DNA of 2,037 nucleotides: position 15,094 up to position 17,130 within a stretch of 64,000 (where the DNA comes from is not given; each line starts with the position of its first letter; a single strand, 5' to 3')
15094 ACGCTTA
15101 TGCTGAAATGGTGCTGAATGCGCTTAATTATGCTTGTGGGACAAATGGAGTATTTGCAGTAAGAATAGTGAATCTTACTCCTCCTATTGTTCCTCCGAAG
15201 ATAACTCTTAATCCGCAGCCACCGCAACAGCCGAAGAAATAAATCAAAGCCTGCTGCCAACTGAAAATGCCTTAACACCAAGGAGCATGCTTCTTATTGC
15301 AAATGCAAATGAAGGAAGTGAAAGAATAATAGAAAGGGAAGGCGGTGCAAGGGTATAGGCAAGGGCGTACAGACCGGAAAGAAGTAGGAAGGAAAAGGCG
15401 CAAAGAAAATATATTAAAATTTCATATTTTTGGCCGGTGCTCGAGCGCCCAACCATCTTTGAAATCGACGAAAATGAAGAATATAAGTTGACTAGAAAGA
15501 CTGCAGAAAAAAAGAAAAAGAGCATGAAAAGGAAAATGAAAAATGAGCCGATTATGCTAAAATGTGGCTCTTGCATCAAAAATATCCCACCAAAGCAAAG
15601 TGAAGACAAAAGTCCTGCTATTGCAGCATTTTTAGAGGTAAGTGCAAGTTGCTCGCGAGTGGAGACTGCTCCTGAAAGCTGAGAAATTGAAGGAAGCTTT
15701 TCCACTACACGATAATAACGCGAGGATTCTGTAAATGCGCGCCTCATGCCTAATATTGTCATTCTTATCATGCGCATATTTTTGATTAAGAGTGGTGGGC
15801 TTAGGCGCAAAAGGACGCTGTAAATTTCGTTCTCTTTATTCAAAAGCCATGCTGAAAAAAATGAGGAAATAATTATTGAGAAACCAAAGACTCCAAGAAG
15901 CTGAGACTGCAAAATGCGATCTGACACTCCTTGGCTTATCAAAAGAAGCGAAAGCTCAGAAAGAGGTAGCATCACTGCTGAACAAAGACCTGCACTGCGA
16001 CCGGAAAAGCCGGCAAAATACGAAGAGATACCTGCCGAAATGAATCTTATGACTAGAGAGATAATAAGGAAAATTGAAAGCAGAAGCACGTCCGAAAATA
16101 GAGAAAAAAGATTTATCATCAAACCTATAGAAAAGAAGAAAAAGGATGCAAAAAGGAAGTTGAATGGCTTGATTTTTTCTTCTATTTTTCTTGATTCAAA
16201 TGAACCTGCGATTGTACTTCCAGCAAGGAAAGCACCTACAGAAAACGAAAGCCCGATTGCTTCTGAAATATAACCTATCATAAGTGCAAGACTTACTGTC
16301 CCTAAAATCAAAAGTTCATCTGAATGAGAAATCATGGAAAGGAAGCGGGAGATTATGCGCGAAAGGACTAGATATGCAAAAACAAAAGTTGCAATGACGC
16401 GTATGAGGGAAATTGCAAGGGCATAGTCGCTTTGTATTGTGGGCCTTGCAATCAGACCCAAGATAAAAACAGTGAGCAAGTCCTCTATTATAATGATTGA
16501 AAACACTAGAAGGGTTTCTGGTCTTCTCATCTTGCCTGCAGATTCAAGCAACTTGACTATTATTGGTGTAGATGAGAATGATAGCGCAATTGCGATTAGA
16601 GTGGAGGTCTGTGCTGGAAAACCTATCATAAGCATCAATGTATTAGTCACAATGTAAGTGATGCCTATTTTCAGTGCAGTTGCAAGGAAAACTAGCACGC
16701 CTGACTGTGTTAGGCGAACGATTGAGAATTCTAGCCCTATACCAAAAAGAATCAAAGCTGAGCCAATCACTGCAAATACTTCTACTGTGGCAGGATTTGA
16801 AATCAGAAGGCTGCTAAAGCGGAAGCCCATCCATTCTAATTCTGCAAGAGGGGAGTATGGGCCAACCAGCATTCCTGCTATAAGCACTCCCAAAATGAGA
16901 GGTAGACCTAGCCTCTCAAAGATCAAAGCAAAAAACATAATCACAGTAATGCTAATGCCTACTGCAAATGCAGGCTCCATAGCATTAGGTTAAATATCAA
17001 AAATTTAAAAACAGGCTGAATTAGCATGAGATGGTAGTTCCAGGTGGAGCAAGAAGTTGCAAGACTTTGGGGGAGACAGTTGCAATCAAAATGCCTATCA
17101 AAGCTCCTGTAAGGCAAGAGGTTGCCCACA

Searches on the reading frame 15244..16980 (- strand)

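Call 74: search_protein_families(library=pfam, proteins=[window:15244-16980:-], max_evalue=0.1)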
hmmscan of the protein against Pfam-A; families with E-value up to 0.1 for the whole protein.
window:15244-16980:- (578 aa): 1 family
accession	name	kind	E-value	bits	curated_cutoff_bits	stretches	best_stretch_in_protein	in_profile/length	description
PF00999.27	Na_H_Exchanger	-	5e-41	141.3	26.2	1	14-377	3-371/375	Sodium/hydrogen exchanger, transmembrane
